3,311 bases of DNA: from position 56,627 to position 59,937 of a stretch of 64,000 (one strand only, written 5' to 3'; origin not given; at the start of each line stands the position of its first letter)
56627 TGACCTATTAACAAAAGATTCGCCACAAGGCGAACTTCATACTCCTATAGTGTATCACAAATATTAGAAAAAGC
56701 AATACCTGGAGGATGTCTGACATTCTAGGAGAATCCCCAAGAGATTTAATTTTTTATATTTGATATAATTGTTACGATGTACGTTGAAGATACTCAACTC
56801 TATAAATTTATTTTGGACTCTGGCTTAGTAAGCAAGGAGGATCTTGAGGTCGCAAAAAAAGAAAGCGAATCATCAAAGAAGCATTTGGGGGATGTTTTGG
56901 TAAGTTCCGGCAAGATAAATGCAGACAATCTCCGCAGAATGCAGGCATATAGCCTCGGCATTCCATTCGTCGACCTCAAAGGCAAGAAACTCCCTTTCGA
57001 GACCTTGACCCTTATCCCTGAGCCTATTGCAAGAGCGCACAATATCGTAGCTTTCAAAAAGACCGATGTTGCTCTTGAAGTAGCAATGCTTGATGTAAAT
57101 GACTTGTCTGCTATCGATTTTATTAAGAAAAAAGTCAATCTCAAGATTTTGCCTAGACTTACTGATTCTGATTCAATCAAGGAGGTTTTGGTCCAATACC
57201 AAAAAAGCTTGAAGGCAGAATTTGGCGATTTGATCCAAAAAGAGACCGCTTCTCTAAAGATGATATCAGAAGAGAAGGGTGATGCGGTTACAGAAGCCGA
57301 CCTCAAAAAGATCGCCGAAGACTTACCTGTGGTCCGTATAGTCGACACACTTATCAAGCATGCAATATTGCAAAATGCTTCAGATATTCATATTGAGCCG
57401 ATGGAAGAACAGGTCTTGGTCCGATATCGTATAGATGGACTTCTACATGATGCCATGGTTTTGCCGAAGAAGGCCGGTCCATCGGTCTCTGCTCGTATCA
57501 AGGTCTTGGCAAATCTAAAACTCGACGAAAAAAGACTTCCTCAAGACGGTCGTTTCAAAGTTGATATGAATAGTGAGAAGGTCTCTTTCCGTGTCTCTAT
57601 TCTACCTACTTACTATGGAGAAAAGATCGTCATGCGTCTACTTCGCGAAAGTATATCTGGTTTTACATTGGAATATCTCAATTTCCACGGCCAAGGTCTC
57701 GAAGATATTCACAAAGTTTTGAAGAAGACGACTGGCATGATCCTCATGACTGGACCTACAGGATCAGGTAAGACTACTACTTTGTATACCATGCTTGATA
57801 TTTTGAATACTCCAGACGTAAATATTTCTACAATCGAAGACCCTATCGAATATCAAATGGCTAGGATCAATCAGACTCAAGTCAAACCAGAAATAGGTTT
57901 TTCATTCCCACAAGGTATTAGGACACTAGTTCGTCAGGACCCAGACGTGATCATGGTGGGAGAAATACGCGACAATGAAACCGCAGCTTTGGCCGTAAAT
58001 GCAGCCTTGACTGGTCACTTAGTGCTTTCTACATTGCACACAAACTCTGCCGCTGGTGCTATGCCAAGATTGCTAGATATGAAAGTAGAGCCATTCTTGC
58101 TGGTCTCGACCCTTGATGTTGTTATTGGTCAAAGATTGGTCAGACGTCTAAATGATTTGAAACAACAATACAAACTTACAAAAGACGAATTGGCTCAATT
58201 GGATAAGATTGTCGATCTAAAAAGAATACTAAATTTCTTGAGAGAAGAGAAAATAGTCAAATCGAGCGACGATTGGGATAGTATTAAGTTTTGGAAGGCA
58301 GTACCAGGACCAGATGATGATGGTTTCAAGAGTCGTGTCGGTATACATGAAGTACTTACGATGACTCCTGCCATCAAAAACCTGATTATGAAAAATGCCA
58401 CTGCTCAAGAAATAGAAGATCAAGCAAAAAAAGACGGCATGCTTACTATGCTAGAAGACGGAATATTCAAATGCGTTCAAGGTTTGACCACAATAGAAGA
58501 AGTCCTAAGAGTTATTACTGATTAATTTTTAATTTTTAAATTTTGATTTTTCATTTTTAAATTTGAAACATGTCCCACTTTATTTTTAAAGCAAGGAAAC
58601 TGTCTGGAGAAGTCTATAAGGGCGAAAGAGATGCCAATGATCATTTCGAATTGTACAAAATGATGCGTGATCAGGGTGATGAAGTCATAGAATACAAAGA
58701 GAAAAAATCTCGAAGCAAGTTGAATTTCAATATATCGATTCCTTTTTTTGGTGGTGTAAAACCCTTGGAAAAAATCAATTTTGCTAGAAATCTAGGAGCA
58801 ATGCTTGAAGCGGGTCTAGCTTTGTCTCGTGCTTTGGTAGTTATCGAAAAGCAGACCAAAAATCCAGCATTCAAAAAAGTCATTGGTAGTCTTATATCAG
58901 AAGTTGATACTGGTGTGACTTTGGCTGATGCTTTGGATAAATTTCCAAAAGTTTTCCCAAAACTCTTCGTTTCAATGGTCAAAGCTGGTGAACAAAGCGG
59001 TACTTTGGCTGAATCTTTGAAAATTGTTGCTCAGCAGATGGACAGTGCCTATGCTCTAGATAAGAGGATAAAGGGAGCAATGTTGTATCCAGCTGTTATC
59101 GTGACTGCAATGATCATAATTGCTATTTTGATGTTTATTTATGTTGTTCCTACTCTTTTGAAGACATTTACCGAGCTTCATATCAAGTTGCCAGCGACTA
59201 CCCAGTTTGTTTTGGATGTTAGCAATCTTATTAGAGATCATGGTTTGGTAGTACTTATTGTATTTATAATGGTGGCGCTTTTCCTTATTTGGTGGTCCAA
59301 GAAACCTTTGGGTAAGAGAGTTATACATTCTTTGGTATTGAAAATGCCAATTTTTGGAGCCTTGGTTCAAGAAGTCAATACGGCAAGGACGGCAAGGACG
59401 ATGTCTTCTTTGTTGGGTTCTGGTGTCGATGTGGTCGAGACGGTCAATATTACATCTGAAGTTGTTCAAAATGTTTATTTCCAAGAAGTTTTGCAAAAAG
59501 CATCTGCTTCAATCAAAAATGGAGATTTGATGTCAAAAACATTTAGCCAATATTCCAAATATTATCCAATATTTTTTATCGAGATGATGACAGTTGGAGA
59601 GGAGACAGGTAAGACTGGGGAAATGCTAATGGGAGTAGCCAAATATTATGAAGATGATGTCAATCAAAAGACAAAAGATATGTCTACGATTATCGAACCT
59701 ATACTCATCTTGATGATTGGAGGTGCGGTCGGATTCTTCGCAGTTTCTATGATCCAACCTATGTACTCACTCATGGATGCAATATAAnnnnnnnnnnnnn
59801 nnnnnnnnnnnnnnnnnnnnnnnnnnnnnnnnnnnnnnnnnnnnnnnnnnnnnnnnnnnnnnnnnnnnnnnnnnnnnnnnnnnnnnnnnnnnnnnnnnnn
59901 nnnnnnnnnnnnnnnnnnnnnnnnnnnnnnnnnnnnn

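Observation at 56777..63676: Type IV pilus locus with pilB-pilC and three pilin-like genes including a 590-aa giant pilin; second PilB paralog elsewhere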

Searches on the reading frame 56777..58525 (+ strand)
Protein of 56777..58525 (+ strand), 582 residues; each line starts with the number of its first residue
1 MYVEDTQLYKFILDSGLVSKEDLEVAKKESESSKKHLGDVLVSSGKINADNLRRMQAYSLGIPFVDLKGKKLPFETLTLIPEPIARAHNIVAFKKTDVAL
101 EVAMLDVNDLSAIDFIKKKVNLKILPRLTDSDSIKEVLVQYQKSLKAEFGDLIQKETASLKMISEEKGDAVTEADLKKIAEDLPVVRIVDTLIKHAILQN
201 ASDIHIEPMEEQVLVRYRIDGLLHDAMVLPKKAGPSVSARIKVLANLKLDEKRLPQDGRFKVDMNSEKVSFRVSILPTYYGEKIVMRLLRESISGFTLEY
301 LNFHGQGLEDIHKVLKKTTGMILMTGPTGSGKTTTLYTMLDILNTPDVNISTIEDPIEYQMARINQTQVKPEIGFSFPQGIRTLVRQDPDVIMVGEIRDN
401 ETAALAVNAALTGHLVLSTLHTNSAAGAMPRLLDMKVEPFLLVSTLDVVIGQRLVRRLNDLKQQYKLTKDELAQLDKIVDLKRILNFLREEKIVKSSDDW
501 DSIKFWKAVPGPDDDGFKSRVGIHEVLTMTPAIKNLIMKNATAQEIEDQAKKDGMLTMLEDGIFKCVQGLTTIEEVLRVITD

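Call 3: search_protein_families(library=pfam, proteins=[window:56777-58525:+], max_evalue=0.1)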
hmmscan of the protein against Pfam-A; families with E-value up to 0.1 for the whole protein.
window:56777-58525:+ (582 aa): 17 families
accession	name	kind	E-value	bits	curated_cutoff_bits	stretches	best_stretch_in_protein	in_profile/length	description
PF00437.27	T2SSE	-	7.1e-119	397.2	24.9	1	181-578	4-370/370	Type II/IV secretion system protein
PF05157.20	MshEN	-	4.3e-12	46.3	23.1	1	60-146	1-88/90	MshEN domain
PF13555.12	AAA_29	-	0.0025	17.9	27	1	312-343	15-46/61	P-loop containing region of AAA domain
PF13401.12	AAA_22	-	0.0029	18.3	27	1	317-345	3-31/130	AAA domain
PF20720.3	nSTAND3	-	0.0058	16.8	27.2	1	307-341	6-39/155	Novel STAND NTPase 3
PF11165.13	DUF2949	-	0.012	16.5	24.2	1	6-53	2-49/56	Protein of unknown function (DUF2949)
PF13662.12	Toprim_4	-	0.018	15.7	25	1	304-353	35-84/85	Toprim domain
PF00005.33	ABC_tran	-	0.021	15.9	25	0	321-372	13-60/137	ABC transporter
PF13086.12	AAA_11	-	0.027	14.7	27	1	309-344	8-42/257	AAA domain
PF25199.1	nSTAND_NTPase5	-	0.027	14.7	34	1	317-355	39-78/145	Novel STAND NTPase 5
PF12775.13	AAA_7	-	0.03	14.3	25.8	1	315-353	29-67/181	P-loop containing dynein motor region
PF13604.12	AAA_30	-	0.034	14.3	27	1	311-342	10-41/191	AAA domain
PF13191.12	AAA_16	-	0.05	14.5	32.6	1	312-346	17-51/167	AAA ATPase domain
PF13245.12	AAA_19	-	0.061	13.9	25.1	0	319-345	11-37/134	AAA domain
PF13173.12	AAA_14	-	0.083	13.3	27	0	321-414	4-88/129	AAA domain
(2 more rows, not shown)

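Call 4: search_protein_families(library=ncbifam, proteins=[window:56777-58525:+], max_evalue=0.1)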
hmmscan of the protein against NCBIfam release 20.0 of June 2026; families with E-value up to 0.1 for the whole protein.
window:56777-58525:+ (582 aa): 35 families (the best 25 are shown)
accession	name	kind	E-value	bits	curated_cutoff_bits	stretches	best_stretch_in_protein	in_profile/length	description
TIGR02538.1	type_IV_pilB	equivalog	1.2e-151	506.2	675.65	1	8-581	2-563/564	type IV-A pilus assembly ATPase PilB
TIGR02533.1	type_II_gspE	equivalog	3.8e-150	500.7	630.25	1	80-579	4-485/486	type II secretion system ATPase GspE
NF007755.0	PRK10436.1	equivalog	8.2e-124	413.8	617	1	88-580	17-459/465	type II secretion system protein GspE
NF053534.1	T4PilAsmATPsTfpB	equivalog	9.1e-120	400.7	850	1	39-580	55-582/584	type IV pilus assembly ATPase TfpB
NF041000.1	ATPase_ComGA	equivalog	1.6e-75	253.5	300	1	191-456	2-266/267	competence type IV pilus ATPase ComGA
TIGR01420.1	pilT_fam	subfamily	7.7e-56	189.8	319.1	2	190-462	3-275/343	PilT/PilU family type 4a pilus ATPase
TIGR02525.1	plasmid_TraJ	equivalog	4e-28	98.4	368.3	1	309-457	139-300/372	plasmid transfer ATPase TraJ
TIGR02524.1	dot_icm_DotB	equivalog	6.6e-22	78.2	463.3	1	314-455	129-279/358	Dot/Icm type IV secretion system ATPase DotB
NF058587.1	archaellum_moto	equivalog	3.9e-16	58.9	550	1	321-461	277-423/527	archaellum flagellar ATPase motor FlaI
TIGR02782.1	TrbB_P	equivalog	2.2e-14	53.5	304.55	1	320-435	137-255/303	P-type conjugative transfer ATPase TrbB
NF010469.0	PRK13894.1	subfamily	3.6e-13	49.5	508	1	310-432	141-264/320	conjugal transfer ATPase TrbB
TIGR03819.1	heli_sec_ATPase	hypoth_equivalog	5.4e-13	48.8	373.15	1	176-432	42-297/340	TadA family conjugal transfer-associated ATPase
TIGR02788.1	VirB11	equivalog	1.7e-11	43.7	249.95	1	321-437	146-267/308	P-type DNA transfer ATPase VirB11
NF010407.0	PRK13833.1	subfamily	2.6e-11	43.5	499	1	322-438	147-265/323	conjugal transfer protein TrbB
NF053672.1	bindosome_BasE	exception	1.4e-09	37.3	1000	1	321-431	272-387/512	bindosome assembly system ATPase subunit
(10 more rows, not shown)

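Call 11: search_solved_structures(query=window:56777-58525:+, max_evalue=1e-20)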
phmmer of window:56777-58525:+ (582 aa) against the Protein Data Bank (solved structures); distinct sequences matched with E-value up to 1e-20: 21.
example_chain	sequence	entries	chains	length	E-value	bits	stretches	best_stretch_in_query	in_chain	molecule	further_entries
3jc8_Ba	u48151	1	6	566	4.4e-116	391.9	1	10-577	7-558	Type IV-A pilus assembly ATPase PilB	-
6f8l_G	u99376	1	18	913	1.4e-111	377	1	10-578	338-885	Type IV pilus assembly protein PilF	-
5zfr_A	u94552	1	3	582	1.5e-111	377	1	7-458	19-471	Type IV pilus biogenesis ATPase PilB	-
5tsg_B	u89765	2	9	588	2.8e-111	376.1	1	5-580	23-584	Type IV pilus biogenesis ATPase PilB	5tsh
6olj_C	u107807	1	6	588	3.4e-111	375.8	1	5-580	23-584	Type IV pilus biogenesis ATPase PilB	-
5oiu_A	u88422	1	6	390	1.4e-93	317.6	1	187-578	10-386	Type IV pilus assembly protein PilF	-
5it5_F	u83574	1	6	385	1.9e-93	317.2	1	187-578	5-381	ATP binding motif-containing protein PilF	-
6ejf_A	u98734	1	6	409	2.5e-93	316.9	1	187-578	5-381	Type IV pilus assembly protein PilF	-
4kss_A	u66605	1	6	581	5.1e-93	315.8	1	174-580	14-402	Type II secretion system protein E, hemolysin-coregulated protein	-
4ksr_A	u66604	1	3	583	5.2e-93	315.8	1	174-580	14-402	Type II secretion system protein E, Hemolysin-coregulated protein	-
1p9r_A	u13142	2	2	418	6.5e-93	315.5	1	174-578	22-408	General secretion pathway protein E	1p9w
4pht_A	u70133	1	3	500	3.3e-92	313.1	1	170-580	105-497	General secretory pathway protein E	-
3jvu_A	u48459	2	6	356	1.8e-34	122.6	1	192-458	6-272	Twitching mobility protein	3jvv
2ewv_A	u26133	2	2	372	7.4e-34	120.6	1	187-436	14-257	twitching motility protein PilT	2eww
2gsz_A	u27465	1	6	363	1.2e-33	119.9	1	191-436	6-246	twitching motility protein PilT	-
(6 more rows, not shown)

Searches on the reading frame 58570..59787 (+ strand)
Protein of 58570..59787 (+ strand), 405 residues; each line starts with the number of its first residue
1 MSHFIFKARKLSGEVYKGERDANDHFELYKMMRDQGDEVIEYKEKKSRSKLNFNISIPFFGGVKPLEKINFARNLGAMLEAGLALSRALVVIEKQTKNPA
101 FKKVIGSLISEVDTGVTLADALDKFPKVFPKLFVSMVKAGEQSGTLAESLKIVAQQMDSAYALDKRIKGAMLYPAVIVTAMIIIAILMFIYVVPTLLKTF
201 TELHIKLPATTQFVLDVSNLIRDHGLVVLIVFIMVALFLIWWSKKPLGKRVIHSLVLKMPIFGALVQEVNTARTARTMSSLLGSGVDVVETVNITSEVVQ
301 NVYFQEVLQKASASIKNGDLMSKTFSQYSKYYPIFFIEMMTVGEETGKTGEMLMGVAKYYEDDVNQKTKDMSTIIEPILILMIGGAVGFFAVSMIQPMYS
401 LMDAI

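Call 3: search_protein_families(library=pfam, proteins=[window:58570-59787:+], max_evalue=0.1)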
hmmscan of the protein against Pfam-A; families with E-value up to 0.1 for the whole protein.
window:58570-59787:+ (405 aa): 2 families
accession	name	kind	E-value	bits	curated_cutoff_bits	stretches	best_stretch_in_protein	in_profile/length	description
PF00482.28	T2SSF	-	1.1e-54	184.2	25.2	2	71-194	1-125/125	Type II secretion system (T2SS), protein F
PF20961.2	phiKZ_gp29PR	-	0.028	14.3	26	1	311-369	19-76/231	Bacteriophage phiKZ, gp29PR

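Call 4: search_protein_families(library=ncbifam, proteins=[window:58570-59787:+], max_evalue=0.1)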
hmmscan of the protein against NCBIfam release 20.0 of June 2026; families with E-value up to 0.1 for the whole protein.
window:58570-59787:+ (405 aa): 6 families
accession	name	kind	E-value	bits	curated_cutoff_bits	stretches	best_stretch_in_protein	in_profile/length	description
TIGR02120.1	GspF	equivalog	9.6e-92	308.3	424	1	4-404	1-400/401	type II secretion system inner membrane protein GspF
NF052607.1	T4PiliAsmPilCThrm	equivalog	3.6e-85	286.5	700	1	1-404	1-403/406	type IV pilus assembly protein PilC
NF052606.1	T4PiliAsmPilCMyx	equivalog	8.8e-85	285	700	1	3-405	21-418/419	type IV pilus assembly protein PilC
NF007861.0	PRK10573.1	equivalog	8.9e-68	229.2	401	1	64-405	57-398/401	protein transport protein HofC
NF047826.1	T3SSXpsF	equivalog_domain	1.8e-64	218.1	650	1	1-405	1-404/405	type II secretion system protein XpsF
NF041012.2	T4P_ComGB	equivalog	6.5e-48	163.8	240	2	129-403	60-332/332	competence type IV pilus assembly protein ComGB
